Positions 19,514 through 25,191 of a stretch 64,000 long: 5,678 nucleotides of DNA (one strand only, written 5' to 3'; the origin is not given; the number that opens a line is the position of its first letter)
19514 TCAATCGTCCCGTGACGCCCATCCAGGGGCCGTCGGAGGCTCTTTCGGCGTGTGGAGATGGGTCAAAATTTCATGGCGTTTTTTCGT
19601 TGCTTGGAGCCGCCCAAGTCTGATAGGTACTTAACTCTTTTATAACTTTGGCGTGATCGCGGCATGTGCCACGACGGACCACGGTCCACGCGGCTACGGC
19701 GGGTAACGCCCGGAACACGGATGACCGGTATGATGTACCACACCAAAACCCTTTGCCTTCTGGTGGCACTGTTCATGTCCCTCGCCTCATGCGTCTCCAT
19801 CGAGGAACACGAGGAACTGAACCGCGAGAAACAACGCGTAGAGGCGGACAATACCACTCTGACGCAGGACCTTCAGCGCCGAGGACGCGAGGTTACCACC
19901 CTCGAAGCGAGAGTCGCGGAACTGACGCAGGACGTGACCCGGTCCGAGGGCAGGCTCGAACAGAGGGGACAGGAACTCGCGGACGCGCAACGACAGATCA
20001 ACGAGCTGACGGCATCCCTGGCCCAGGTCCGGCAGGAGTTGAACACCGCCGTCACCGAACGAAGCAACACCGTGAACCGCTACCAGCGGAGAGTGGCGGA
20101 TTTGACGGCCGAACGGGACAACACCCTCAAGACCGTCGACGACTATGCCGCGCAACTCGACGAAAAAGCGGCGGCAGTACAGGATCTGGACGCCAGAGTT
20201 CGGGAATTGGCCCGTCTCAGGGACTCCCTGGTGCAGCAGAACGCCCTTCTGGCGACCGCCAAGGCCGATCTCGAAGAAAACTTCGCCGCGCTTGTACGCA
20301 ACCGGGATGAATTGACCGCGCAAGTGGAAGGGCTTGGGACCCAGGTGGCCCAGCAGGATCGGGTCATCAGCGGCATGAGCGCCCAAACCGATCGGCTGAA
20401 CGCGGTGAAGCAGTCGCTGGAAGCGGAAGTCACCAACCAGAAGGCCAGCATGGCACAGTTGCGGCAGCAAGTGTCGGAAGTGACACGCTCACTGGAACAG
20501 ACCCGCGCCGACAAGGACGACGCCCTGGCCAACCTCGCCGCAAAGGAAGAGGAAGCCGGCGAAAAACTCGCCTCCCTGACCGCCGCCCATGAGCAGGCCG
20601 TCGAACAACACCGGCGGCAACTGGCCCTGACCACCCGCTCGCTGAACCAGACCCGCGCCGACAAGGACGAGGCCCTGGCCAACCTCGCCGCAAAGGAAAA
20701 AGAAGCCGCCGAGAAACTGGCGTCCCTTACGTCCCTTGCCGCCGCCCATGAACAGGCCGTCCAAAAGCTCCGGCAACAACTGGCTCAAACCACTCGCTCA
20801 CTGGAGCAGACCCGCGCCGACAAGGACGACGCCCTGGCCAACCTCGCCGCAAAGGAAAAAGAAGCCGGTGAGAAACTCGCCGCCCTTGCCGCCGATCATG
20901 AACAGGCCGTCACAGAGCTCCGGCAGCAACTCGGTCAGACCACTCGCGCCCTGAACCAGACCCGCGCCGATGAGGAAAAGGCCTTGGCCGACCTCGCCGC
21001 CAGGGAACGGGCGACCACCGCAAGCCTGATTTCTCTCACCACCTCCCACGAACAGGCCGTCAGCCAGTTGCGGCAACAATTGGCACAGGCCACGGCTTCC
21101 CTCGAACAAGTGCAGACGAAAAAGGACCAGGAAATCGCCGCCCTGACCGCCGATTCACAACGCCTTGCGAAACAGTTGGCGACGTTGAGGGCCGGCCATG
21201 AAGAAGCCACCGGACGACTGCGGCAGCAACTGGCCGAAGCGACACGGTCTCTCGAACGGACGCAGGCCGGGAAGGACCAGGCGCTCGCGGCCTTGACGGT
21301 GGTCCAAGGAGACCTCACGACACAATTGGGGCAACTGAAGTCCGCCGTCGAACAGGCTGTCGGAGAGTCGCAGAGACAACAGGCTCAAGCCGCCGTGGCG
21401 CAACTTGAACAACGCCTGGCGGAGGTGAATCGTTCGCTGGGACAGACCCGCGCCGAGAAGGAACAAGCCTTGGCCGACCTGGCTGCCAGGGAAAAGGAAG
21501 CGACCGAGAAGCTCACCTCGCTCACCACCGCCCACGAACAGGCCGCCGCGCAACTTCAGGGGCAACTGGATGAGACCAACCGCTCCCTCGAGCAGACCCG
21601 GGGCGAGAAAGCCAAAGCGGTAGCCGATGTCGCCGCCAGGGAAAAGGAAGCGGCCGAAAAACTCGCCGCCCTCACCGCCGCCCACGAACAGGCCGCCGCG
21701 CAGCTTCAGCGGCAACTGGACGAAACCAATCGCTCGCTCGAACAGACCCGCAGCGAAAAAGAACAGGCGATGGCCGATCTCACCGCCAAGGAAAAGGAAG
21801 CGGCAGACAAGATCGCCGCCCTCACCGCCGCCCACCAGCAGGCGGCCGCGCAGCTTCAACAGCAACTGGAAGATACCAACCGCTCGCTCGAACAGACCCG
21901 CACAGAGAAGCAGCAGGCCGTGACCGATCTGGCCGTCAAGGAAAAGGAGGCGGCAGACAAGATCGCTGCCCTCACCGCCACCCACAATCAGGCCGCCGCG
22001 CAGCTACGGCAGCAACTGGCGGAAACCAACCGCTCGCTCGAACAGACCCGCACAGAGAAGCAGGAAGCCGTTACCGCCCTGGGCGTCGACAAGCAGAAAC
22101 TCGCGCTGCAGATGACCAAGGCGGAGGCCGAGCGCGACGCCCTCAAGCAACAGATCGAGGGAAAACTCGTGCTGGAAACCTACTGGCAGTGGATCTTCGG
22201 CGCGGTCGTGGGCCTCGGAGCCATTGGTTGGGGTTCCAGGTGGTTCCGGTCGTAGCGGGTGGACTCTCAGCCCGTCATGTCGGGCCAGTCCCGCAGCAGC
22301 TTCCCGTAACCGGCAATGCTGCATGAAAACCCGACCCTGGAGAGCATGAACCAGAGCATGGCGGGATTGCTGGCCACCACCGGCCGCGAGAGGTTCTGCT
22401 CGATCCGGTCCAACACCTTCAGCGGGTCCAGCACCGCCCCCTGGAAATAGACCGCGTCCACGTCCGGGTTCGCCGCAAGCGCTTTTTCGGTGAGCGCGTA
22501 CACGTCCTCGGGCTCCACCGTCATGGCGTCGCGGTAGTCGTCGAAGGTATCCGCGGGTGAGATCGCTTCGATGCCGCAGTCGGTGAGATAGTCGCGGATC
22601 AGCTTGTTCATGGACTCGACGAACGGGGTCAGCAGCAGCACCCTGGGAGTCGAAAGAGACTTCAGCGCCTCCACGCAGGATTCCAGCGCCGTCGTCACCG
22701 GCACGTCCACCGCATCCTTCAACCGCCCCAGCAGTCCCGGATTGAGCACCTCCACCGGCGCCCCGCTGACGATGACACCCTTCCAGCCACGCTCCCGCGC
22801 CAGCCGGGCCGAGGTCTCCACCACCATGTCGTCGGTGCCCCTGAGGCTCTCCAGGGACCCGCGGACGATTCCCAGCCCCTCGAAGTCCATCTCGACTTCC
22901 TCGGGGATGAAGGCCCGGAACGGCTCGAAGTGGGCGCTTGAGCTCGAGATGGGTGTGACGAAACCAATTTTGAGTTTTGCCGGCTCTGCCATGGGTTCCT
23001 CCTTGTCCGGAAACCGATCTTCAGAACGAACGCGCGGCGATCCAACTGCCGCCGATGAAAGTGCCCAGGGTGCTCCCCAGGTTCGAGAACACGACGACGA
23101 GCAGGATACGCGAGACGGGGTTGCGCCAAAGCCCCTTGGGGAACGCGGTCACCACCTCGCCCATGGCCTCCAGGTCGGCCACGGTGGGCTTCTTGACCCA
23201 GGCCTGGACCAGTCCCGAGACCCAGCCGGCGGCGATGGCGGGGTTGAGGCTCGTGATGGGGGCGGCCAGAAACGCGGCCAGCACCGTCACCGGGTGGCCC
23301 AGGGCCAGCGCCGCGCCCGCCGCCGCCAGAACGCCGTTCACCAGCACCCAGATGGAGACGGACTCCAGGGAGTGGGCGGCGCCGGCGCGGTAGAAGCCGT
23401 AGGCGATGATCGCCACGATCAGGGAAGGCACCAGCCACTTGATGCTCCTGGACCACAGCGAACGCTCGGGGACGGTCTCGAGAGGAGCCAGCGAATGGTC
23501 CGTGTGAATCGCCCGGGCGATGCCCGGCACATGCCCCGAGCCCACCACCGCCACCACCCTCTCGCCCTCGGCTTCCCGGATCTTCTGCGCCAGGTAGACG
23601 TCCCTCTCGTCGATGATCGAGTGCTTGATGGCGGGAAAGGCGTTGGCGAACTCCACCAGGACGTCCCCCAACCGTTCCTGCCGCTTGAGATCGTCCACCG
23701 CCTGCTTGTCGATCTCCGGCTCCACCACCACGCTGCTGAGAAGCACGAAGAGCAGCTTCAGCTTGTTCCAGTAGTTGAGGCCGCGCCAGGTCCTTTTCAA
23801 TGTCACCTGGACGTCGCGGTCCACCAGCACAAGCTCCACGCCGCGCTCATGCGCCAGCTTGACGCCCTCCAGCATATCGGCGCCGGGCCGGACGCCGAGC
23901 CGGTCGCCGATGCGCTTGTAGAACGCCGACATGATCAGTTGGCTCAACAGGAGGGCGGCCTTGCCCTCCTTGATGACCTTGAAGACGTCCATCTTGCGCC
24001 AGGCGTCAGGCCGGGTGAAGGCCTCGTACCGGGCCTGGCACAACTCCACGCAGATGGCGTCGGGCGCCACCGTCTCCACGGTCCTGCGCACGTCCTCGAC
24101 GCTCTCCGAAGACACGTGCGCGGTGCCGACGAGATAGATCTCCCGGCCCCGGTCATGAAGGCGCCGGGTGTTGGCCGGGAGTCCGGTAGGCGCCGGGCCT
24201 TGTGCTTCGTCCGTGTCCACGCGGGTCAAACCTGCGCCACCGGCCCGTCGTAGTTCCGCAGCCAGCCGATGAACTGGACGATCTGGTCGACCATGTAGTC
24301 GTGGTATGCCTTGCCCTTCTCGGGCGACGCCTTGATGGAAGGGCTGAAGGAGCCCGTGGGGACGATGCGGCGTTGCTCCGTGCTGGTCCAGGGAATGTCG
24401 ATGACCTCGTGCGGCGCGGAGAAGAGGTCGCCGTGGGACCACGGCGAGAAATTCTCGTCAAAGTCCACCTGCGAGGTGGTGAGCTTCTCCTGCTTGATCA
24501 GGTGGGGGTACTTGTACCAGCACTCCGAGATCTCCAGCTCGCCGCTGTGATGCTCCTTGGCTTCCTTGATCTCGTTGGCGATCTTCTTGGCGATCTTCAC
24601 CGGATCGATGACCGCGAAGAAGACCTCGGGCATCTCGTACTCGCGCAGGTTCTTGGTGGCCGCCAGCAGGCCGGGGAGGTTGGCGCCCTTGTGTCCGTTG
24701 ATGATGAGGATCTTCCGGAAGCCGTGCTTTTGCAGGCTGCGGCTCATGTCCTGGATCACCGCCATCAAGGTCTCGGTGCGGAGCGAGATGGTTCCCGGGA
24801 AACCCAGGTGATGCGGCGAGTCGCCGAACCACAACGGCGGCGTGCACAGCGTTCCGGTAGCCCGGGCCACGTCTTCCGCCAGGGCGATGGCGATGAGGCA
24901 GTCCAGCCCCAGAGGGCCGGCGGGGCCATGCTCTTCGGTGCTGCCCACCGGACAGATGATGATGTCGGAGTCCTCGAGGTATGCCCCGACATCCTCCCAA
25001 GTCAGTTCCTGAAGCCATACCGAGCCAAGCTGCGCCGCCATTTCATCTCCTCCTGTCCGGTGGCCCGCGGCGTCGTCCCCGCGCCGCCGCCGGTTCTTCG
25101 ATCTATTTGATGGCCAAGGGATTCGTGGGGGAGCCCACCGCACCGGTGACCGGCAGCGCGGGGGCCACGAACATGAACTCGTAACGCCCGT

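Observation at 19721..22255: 845-aa lipoprotein built from ~10 tandem 50-aa coiled-coil repeats with a C-terminal membrane anchor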

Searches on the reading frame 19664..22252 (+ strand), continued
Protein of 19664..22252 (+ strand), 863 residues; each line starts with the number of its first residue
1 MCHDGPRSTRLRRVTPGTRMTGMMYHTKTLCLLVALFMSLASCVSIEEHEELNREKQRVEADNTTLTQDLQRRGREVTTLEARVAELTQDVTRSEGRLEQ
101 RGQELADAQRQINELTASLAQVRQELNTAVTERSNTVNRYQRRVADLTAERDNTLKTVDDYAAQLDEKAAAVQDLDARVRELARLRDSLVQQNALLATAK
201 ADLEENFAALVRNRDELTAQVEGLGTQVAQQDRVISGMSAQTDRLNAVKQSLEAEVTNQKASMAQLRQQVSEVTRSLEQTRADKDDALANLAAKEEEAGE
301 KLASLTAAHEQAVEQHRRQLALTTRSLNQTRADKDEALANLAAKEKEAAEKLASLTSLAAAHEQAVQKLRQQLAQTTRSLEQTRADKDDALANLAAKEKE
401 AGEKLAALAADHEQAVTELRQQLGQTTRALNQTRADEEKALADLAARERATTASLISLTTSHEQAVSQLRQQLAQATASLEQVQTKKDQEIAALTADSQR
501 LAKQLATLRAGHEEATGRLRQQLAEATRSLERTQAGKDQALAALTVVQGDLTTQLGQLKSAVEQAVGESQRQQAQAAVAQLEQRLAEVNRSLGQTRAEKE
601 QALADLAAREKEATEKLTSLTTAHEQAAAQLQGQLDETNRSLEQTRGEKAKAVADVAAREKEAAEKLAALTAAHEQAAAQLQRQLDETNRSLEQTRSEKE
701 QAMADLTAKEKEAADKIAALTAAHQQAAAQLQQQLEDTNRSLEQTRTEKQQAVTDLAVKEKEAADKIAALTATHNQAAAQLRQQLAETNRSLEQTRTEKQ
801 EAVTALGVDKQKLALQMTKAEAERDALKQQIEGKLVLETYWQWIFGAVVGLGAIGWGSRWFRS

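Call 75: fold_search(model_id=the predicted structure, library=pdb)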
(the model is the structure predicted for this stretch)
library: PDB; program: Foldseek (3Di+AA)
matches with E <= 10: 533; with E <= 0.001: 0
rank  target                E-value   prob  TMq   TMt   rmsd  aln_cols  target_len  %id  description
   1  7n6g_3I               1.4e-01  0.66  0.14  0.26  31.6       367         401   18  C1 of central pair (released 2022-05-18)
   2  5nnv_B                3.4e-01  0.91  0.15  0.42   5.8       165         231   19  Structure of a Bacillus subtilis Smc coiled coil middle fragment (released 2017-06-21)
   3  5y06                  4.4e-01  0.38  0.08  0.24  10.8       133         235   22  Structural characterization of msmeg_4306 from Mycobacterium smegmatis (released 2018-05-02)
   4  7s5k_C                5.0e-01  0.99  0.07  0.79   3.6        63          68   11  M. xanthus ferritin-like protein EncB (released 2022-02-02)
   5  7n6g_3H               5.0e-01  0.21  0.12  0.24  30.1       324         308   20  C1 of central pair (released 2022-05-18)
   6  7s5c_F                5.3e-01  0.99  0.06  0.87   0.8        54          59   13  M. xanthus ferritin-like protein EncB (released 2022-02-02)
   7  4afl_F                5.3e-01  0.57  0.07  0.39   5.3        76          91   12  The crystal structure of the ING4 dimerization domain reveals the functional organization of the ING family of chromat (released 2012-02-22)
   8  6zff_B                5.3e-01  0.44  0.07  0.31   6.6       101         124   20  Pyrococcus furiosus Rad50 coiled coils in rod configuration (released 2020-07-08)
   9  6lqo_I                5.7e-01  0.99  0.08  0.71   1.4        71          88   20  EBV tegument protein BBRF2/BSRF1 complex (released 2020-10-07)
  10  5nnv_C                5.7e-01  0.77  0.15  0.42   5.8       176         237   19  Structure of a Bacillus subtilis Smc coiled coil middle fragment (released 2017-06-21)
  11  3etz_A                5.7e-01  0.75  0.10  0.54   5.3       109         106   27  Crystal structure of bacterial adhesin FadA L76A mutant (released 2008-12-02)
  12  5nnv_D                5.7e-01  0.60  0.15  0.37   8.5       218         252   18  Structure of a Bacillus subtilis Smc coiled coil middle fragment (released 2017-06-21)
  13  3fpp_A                6.1e-01  0.97  0.08  0.25   2.0        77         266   14  Crystal structure of E.coli MacA (released 2009-04-28)
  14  6lqo_J                6.5e-01  0.98  0.08  0.64   1.5        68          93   20  EBV tegument protein BBRF2/BSRF1 complex (released 2020-10-07)
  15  5xg2                  6.5e-01  0.84  0.14  0.41   6.2       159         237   17  Crystal structure of a coiled-coil segment (residues 345-468 and 694-814) of Pyrococcus yayanosii Smc (released 2017-06-07)
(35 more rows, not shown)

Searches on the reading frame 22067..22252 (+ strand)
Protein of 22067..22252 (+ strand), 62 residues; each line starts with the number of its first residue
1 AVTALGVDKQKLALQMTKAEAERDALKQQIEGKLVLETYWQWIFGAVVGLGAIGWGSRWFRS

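Call 40: find_homologous_proteins(query=A3, max_evalue=0.01)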
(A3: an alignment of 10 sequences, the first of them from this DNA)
Query A3 (10 sequences) (62 aa, profile of the alignment): 8 proteins with E <= 0.01 among 1750 candidates.
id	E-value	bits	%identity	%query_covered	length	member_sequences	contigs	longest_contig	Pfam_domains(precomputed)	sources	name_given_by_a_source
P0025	2.6e-27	112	68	98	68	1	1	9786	-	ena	-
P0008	9.0e-25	104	48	71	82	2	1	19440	-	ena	-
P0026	7.5e-24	101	68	97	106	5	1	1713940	-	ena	-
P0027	1.0e-23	101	72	87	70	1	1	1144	-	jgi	jgi:hypothetical protein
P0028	1.4e-23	100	83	76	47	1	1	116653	-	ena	-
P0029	2.7e-22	96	60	97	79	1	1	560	-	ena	-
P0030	4.1e-22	96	75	77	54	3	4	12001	-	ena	-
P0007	1.9e-20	90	70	69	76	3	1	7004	-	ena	-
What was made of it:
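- On PEP-CTERM / other known C-terminal sorting signals: The module profile found no other protein family (call 40).
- A profile of the module found only 8 fragments of this same family among 5.8 billion proteins, so no other substrate shares it (call 40).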

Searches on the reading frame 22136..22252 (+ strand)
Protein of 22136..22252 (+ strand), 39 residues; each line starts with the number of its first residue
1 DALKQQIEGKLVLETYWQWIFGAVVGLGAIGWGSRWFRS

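Call 32: search_protein_families(library=ncbifam, proteins=[window:22136-22252:+], max_evalue=10)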
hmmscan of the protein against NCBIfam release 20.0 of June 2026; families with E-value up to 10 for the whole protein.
seq(39 aa): 0 families

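Call 33: search_protein_families(library=pfam, proteins=[window:22136-22252:+], max_evalue=10)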
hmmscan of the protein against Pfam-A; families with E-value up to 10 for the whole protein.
seq(39 aa): 0 families
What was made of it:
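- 22181..22252 (+): C-terminal hydrophobic, Gly- and Trp-rich segment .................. followed by the basic tail SRWFRS. It is a putative membrane anchor with N-out, C-in topology. It matches no known sorting-signal model (calls 32, 33).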

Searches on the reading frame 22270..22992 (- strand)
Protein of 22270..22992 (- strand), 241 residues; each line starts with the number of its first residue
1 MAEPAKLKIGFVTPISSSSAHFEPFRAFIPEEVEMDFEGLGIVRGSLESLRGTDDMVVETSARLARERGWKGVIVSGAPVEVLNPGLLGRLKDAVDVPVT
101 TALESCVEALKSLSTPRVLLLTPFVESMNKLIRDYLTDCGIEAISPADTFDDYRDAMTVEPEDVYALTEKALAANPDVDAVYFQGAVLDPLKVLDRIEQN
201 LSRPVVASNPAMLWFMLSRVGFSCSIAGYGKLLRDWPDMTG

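Call 14: find_encoding_contigs(protein=window:22270-22992:-, flank=10000, max_places=6)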
Protein window:22270-22992:- (241 aa): no gene with exactly this product is on record in the collection.

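Call 49: search_protein_families(library=pfam, proteins=[window:22270-22992:-], max_evalue=0.00001)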
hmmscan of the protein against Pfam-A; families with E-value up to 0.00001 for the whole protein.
window:22270-22992:- (241 aa): 2 families
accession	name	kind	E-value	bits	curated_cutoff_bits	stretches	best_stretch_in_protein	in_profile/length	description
PF17645.6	Amdase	-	2.5e-21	76.8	25.9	1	30-233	21-228/228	Arylmalonate decarboxylase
PF01177.27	Asp_Glu_race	-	8.3e-06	26.2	31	0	88-214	82-209/211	Asp/Glu/Hydantoin racemase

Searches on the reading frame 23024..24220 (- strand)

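Call 49: search_protein_families(library=pfam, proteins=[window:23024-24220:-], max_evalue=0.00001)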
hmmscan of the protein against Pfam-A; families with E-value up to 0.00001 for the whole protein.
window:23024-24220:- (399 aa): 1 family
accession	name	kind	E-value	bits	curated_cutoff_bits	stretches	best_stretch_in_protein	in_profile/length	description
PF01963.22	TraB_PrgY_gumN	-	1.7e-35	123.6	26.8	1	20-236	4-249/263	TraB/PrgY/gumN family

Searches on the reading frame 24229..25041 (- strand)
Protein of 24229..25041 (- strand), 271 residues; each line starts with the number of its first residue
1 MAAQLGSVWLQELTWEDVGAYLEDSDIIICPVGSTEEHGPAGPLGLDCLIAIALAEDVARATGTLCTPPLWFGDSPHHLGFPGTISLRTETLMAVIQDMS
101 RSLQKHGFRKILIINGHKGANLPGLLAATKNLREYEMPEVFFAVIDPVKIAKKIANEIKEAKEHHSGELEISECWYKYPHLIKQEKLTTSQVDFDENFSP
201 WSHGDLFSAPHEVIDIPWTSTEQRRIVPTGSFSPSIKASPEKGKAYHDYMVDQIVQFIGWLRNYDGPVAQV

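Call 49: search_protein_families(library=pfam, proteins=[window:24229-25041:-], max_evalue=0.00001)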
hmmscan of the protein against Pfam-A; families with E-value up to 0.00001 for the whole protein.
window:24229-25041:- (271 aa): 1 family
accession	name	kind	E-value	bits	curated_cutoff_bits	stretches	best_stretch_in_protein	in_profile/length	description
PF02633.19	Creatininase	-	2.9e-58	197.6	31.3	1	11-258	1-238/238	Creatinine amidohydrolase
